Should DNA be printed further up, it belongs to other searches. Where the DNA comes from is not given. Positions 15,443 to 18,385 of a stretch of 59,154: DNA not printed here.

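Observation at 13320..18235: ClpX-type zinc ribbon fused to a ClpC-like double AAA+ unfoldase, translationally coupled to a catalytically dead P-type ATPase paralog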

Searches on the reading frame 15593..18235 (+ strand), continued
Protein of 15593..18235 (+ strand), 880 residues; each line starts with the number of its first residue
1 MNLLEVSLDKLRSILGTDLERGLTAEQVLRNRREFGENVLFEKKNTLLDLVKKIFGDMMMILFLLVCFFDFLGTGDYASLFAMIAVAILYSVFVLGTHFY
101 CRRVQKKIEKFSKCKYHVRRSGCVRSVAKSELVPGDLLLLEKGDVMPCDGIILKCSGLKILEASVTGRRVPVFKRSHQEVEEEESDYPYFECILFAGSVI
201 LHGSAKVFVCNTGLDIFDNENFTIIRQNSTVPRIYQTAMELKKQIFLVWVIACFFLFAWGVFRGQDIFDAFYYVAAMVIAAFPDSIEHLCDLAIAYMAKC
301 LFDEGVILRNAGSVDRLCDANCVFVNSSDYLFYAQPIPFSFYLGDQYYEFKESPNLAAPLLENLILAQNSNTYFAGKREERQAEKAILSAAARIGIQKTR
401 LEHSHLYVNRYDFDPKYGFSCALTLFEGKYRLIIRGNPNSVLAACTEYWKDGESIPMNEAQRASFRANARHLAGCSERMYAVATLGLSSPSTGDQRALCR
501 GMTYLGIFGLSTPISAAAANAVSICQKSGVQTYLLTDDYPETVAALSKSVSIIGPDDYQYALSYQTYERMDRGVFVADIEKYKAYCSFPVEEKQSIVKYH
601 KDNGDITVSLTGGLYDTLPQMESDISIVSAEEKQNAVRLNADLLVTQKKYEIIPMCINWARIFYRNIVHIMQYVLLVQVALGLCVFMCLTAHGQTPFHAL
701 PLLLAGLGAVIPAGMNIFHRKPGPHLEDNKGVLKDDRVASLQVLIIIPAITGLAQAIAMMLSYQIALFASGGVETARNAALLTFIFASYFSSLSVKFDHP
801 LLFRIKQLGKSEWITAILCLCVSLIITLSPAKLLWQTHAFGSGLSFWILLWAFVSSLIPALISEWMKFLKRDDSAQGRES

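Call 23: find_related_loci(query=A4, collection=genome_contigs, flank=6000)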
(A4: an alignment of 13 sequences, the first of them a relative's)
Query A4 (880 aa) in genome_contigs; peptide patterns used: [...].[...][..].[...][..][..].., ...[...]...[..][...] (x = any residue, [..] = any of these).
99 stretches matched a pattern; 43 encode a relative of the query (tblastn E <= 1e-3); 41 distinct loci.
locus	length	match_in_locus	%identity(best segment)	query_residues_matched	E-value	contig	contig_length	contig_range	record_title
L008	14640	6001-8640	76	1-879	0e+0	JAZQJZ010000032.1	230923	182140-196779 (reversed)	MAG: Eubacteriales bacterium isolate T1900044616_TS20190082.MAGScoT_cleanbin_000020 SGB_852_k141_428383, whole genome sh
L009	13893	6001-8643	69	1-880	0e+0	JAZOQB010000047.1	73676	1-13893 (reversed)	MAG: Eubacteriales bacterium isolate T1900045570_YK20190264.MAGScoT_cleanbin_000002 SGB_7970_k141_2338655, whole genome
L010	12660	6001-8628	67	1-876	0e+0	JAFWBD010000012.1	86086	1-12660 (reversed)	MAG: Clostridia bacterium isolate RGIG5579 Sheep_Colon.Co__c521849, whole genome shotgun sequence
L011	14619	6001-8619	66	1-875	0e+0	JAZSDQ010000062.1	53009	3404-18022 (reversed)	MAG: Eubacteriales bacterium isolate T1900044596_TS20190062.MAGScoT_cleanbin_000010 SGB_666_k141_2270623, whole genome s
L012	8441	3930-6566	66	1-878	0e+0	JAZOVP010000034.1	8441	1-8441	MAG: Eubacteriales bacterium isolate T1900045525_YK20190219.MAGScoT_cleanbin_000038 SGB_7686_k141_388706, whole genome s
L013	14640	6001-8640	65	1-880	0e+0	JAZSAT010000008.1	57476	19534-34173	MAG: Eubacteriales bacterium isolate T1900044932_TS20190398.MAGScoT_cleanbin_000007 SGB_3427_k141_515379, whole genome s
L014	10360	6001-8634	63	1-880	0e+0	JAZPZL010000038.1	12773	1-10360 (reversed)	MAG: Eubacteriales bacterium isolate T1900044645_TS20190111.MAGScoT_cleanbin_000030 SGB_1341_k141_731229, whole genome s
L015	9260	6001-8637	64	1-879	0e+0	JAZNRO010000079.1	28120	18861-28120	MAG: Eubacteriales bacterium isolate T1900044816_TS20190282.MAGScoT_cleanbin_000007 SGB_2813_k141_1571019, whole genome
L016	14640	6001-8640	74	1-880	0e+0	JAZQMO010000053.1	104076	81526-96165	MAG: Eubacteriales bacterium isolate T1900044606_TS20190072.MAGScoT_cleanbin_000005 SGB_738_k141_2161401, whole genome s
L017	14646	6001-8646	60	1-880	0e+0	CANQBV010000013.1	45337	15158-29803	MAG: uncultured Clostridia bacterium isolate Lapin-001__bin61 genome assembly, contig: Lapin-001__NODE_1094_length_45337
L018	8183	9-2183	64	156-880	0e+0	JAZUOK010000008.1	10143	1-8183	MAG: Eubacteriales bacterium isolate T1900044873_TS20190339.MAGScoT_cleanbin_000039 SGB_3179_k141_205199, whole genome s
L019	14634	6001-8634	63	1-880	0e+0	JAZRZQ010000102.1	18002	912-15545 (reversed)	MAG: Eubacteriales bacterium isolate T1900044946_TS20190412.MAGScoT_cleanbin_000017 SGB_3482_k141_3379437, whole genome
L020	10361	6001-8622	49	1-872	0e+0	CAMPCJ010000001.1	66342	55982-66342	MAG: uncultured Clostridia bacterium isolate SRR873610_bin.94_metaWRAP_v1.3_MAG genome assembly, contig: NODE_415_length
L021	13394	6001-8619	56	1-875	0e+0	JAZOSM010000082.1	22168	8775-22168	MAG: Eubacteriales bacterium isolate T1900045543_YK20190237.MAGScoT_cleanbin_000033 SGB_7836_k141_1685465, whole genome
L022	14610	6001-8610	33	1-871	6e-157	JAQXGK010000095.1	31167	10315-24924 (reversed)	MAG: Bacillota bacterium isolate SUG1173 k141_7715907, whole genome shotgun sequence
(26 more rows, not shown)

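Call 50: find_encoding_contigs(protein=P0001, flank=10000, max_places=1)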
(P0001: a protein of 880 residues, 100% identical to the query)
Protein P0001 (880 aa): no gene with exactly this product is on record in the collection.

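Call 84: predict_structure(alignment_id=A6)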
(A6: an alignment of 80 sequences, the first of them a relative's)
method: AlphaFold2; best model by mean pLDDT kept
length: 880 residues; sequences in the alignment: 80
mean_pLDDT: 87.0   pTM: 0.81
mean pLDDT of the five models: 87.0, 86.3, 84.9, 84.7, 83.4
residues with pLDDT >= 90: 454; 70-90: 369; 50-70: 37; < 50: 20
segments of 3 or more residues with pLDDT < 50: 42-44, 733-739, 873-876, 878-880
pLDDT, mean of each block of 10 residues (from residue 1): 78 88 91 81 58 71 90 87 91 91 89 87 91 93 90 90 60 87 77 88 92 82 79 88 89 93 90 92 89 94 93 90 90 83 92 93 93 77 90 91 90 89 90 93 92 88 90 86 90 81 93 86 89 89 88 90 91 88 91 91 93 84 91 86 91 92 90 93 94 90 93 92 71 47 79 96 93 91 96 89 84 94 88 76 87 94 85 48
secondary structure, 60 per line:
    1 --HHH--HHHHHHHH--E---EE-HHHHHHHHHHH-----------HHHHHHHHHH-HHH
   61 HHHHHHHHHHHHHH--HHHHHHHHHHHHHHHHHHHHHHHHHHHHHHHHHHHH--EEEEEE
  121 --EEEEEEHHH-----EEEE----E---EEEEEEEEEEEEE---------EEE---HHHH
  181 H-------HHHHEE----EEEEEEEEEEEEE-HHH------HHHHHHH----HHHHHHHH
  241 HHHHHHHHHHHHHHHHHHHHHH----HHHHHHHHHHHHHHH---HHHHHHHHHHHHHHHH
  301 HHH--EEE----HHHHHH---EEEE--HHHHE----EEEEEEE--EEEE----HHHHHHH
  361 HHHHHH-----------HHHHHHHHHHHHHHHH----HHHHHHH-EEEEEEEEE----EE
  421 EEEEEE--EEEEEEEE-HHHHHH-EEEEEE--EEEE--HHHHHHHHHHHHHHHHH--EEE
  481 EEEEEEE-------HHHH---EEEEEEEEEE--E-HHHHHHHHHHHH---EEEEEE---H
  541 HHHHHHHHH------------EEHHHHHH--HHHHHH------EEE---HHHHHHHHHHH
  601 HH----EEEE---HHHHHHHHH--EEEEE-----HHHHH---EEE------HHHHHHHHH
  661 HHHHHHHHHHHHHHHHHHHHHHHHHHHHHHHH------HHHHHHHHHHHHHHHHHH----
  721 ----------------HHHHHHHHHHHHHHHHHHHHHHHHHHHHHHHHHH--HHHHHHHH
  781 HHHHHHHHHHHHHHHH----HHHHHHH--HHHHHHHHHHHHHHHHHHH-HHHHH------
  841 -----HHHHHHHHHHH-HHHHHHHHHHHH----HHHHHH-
elements in order (helices of 4 or more, strands of 3 or more residues): H8-15 H25-35 H47-56 H58-74 H77-112 E115-120 E123-128 E137-140 E149-161 E171-173 H177-181 H189-192 E199-211 H222-228 H233-262 H267-281 H285-303 E306-308 H313-318 E322-325 H328-331 E337-343 E346-349 H354-366 H378-393 H398-404 E406-414 E419-426 E429-436 H438-443 E445-450 E453-456 H459-475 E478-487 H495-498 E502-511 H516-527 E531-536 H540-549 H564-569 H572-577 E584-586 H590-602 E607-610 H614-622 E625-629 H635-639 E643-645 H652-692 H699-716 H737-770 H773-796 H801-807 H810-828 H830-834 H846-856 H858-869 H874-879
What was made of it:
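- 15593..18235 (+): Pseudo-P2A-type ATPase, 880 aa: full A/N/P headpiece and about 10 TM helices, with all catalytic and ion-site residues replaced. AF2 pLDDT 87, pTM 0.81 (call 84).
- The fold is fully retained (call 84). The AF2 model is confident (call 84).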

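Call 87: fold_search(model_id=the predicted structure, library=pdb)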
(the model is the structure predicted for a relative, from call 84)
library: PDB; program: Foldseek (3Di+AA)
matches with E <= 10: 733; with E <= 0.001: 270
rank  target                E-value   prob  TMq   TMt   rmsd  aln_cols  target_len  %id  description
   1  7yai_A                1.7e-42  1.00  0.58  0.58  11.2       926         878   17  CryoEM structure of SPCA1a in E1-Ca-AMPPCP state subclass 3 (released 2023-03-22)
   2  8jfz_A                2.9e-42  1.00  0.70  0.63   8.8      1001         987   16  Cryo-EM structure of Na+,K+-ATPase in the E1.Mg2+ state. (released 2023-08-09)
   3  8iwr                  4.6e-42  1.00  0.68  0.67   8.5       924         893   17  hSPCA1 in the CaE1-ATP state (released 2023-12-27)
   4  9kcj_A                1.6e-41  1.00  0.62  0.57  10.6      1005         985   16  Cryo-EM structure of human sodium pump E1003 in (3Na+)E1-AMPPCP state (released 2025-11-12)
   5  7x23_A                4.5e-41  1.00  0.63  0.58  10.6      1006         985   17  Cryo-EM structure of non gastric H,K-ATPase alpha2 SPWC mutant in 3Na+E1-AMPPCPF state (released 2022-10-05)
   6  8iww                  4.7e-41  1.00  0.67  0.66   8.7       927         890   17  hSPCA1 in the CaE1P-ADP state (released 2023-12-27)
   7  8iwp                  6.9e-41  1.00  0.69  0.68   7.7       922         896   18  hSPCA1 in the CaE1 state (released 2023-12-27)
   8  8jbk_A                7.2e-41  1.00  0.70  0.63   8.4      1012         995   16  Crystal structure of Na+,K+-ATPase in the E1.3Na+ state (released 2023-08-09)
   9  9kcg_A                9.6e-41  1.00  0.63  0.57  10.7      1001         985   16  Cryo-EM structure of human sodium pump WT in (3Na+)E1-AMPPCP state (released 2025-11-12)
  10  4hqj_C                1.3e-40  1.00  0.61  0.55  10.9       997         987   16  Crystal structure of Na+,K+-ATPase in the Na+-bound state (released 2013-10-02)
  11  6zhh_A                1.6e-40  1.00  0.58  0.58  10.4       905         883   20  Ca2+-ATPase from Listeria Monocytogenes with G4 insertion. (released 2021-05-19)
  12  7yag_A                1.6e-40  1.00  0.55  0.55  11.9       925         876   18  CryoEM structure of SPCA1a in E1-Ca-AMPPCP state subclass 1 (released 2023-03-22)
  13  9vj0_A                1.7e-40  1.00  0.68  0.61   9.4       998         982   16  Cryo-EM structure of Na+,K+-ATPase that forms a cation channel with palytoxin (ATP form) (released 2025-10-01)
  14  6lle                  2.0e-40  1.00  0.56  0.50  12.4      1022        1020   16  CryoEM structure of SERCA2b WT in E1-2Ca2+-AMPPCP state. (released 2020-08-26)
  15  7yaj_A                2.1e-40  1.00  0.59  0.59  11.3       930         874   18  CryoEM structure of SPCA1a in E1-Mn-AMPPCP state subclass 1 (released 2023-03-22)
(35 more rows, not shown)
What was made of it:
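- On Functional P-type (E1-E2) ATPase: Foldseek E about 1e-42 and TM-score up to 0.72 to SPCA1, Na,K-ATPase, SERCA and LMCA1 (call 87).
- AF2 gives a confident full pump fold (call 84), matching solved P2 pumps (call 87).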

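Call 91: search_protein_representatives(alignment_id=A7)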
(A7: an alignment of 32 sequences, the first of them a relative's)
Query: 32 sequences, 883 profile positions. Proteins with E-value up to 0.001 (for the whole library): 40686; up to 1e-10: 18897; up to 1e-30: 6291. The best 150 are listed.
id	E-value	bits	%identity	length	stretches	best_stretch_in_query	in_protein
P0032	0.0e+00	1363.4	-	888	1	1-880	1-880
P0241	0.0e+00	1065.2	-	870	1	1-875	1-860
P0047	0.0e+00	1028.4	-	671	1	1-650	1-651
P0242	2.1e-271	919.3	-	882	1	1-871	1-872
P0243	5.4e-254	861.7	-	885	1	1-871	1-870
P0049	1.8e-225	767.3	-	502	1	1-500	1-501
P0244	7.6e-215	732.2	-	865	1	1-870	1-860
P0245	5.7e-177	606.8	-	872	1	1-870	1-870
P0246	1.0e-173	596.1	-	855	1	1-871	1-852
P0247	1.0e-154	533.2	-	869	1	1-871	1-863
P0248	1.3e-140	486.6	-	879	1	1-871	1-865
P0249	7.3e-109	381.5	-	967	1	15-870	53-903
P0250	1.5e-108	380.5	-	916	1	12-871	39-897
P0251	3.0e-104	366.2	-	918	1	17-869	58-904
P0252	1.5e-103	363.9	-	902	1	7-772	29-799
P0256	2.9e-98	346.5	-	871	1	3-871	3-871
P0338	8.0e-82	292.0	-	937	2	11-629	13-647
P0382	2.1e-79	284.0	-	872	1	12-872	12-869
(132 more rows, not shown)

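Call 94: find_encoding_contigs(protein=P0338, flank=6000, max_places=2)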
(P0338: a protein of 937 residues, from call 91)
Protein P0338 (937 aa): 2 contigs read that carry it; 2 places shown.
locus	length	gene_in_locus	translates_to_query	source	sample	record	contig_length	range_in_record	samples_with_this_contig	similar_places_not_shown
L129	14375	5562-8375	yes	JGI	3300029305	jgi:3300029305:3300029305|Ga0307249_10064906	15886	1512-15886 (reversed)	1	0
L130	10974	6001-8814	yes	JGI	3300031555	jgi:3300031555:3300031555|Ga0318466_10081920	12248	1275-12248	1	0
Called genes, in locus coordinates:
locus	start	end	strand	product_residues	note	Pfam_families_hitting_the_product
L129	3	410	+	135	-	?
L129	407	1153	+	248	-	PF01416:PseudoU_synth_1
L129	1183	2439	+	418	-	PF18975:DUF5711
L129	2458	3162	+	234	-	PF02674:Colicin_V, PF10943:DUF2632 (weak)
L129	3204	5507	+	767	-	PF05621:TniB, PF13191:AAA_16, PF00004:AAA, PF17871:AAA_lid_9, PF07724:AAA_2, PF00004:AAA, PF07728:AAA_5, PF10431:ClpB_D2-small, +13 more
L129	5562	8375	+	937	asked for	PF00690:Cation_ATPase_N, PF00122:E1-E2_ATPase, PF13246:Cation_ATPase, PF00689:Cation_ATPase_C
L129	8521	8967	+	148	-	PF11188:DUF2975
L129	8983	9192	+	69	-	PF13443:HTH_26, PF01381:HTH_3 (weak)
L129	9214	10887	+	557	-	PF13687:DUF4153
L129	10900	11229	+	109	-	-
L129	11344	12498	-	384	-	PF00266:Aminotran_5, PF00155:Aminotran_1_2 (weak), PF01041:DegT_DnrJ_EryC1 (weak), PF01212:Beta_elim_lyase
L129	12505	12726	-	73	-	PF11823:Se_S_carrier (weak)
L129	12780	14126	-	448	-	PF00079:Serpin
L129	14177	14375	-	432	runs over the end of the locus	PF09587:PGA_cap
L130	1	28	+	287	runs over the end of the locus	PF02463:SMC_N (faint), PF00005:ABC_tran, PF13304:AAA_21 (weak)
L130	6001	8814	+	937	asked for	PF00690:Cation_ATPase_N, PF00122:E1-E2_ATPase, PF13246:Cation_ATPase, PF00689:Cation_ATPase_C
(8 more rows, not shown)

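Call 95: find_encoding_contigs(protein=P0382, flank=6000, max_places=1)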
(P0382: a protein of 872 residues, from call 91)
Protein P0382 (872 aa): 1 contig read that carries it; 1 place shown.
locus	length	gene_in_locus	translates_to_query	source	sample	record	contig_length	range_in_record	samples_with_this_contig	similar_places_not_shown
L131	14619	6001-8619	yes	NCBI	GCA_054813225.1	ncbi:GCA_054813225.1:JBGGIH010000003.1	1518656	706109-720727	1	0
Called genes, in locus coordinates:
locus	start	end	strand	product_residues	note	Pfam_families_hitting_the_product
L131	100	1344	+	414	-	PF18975:DUF5711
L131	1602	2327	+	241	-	PF02674:Colicin_V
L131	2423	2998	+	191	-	PF01066:CDP-OH_P_transf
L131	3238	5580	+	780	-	PF00910:RNA_helicase (faint), PF13191:AAA_16 (weak), PF00004:AAA, PF17871:AAA_lid_9, PF00004:AAA, PF07724:AAA_2, PF07728:AAA_5, PF10431:ClpB_D2-small, +11 more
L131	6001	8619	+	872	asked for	PF00122:E1-E2_ATPase, PF13246:Cation_ATPase (weak), PF00689:Cation_ATPase_C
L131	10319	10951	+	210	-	PF00297:Ribosomal_L3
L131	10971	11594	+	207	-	PF00573:Ribosomal_L4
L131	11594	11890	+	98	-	PF00276:Ribosomal_L23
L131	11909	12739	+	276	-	PF00181:Ribosomal_L2_N, PF03947:Ribosomal_L2_C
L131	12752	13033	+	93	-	PF00203:Ribosomal_S19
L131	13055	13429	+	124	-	PF00237:Ribosomal_L22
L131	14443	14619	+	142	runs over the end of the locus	PF00252:Ribosomal_L16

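Call 96: find_encoding_contigs(protein=P0256, flank=6000, max_places=1)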
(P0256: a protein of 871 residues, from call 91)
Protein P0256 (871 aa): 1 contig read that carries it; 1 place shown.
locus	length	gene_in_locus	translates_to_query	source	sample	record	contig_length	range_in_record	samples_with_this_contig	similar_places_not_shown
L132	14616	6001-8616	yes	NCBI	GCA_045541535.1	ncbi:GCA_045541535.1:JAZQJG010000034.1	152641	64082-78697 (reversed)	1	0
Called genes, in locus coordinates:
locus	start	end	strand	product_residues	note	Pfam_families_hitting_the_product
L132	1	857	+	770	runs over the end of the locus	PF13567:DUF4131, PF03772:Competence, PF00753:Lactamase_B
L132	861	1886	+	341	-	PF06144:DNA_pol3_delta (weak), PF21694:DNA_pol3_delta_C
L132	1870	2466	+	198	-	PF13331:DUF4093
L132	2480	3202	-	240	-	-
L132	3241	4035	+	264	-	-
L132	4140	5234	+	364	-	PF01926:MMR_HSR1, PF02421:FeoB_N, PF06071:YchF-GTPase_C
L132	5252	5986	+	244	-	PF07786:HGSNAT_cat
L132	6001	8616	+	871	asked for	PF00690:Cation_ATPase_N, PF00122:E1-E2_ATPase, PF00702:Hydrolase (weak), PF13246:Cation_ATPase, PF00689:Cation_ATPase_C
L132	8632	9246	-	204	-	PF02677:QueH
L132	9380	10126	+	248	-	PF08032:SpoU_sub_bind, PF00588:SpoU_methylase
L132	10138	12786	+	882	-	-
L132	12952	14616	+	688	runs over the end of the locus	PF00009:GTP_EFTU, PF03144:GTP_EFTU_D2 (weak), PF22042:EF-G_D2, PF14492:EFG_III, PF03764:EFG_IV, PF00679:EFG_C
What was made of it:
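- A partly degenerate pump that keeps DKTGT (P0256) is not next to Clp (call 96).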
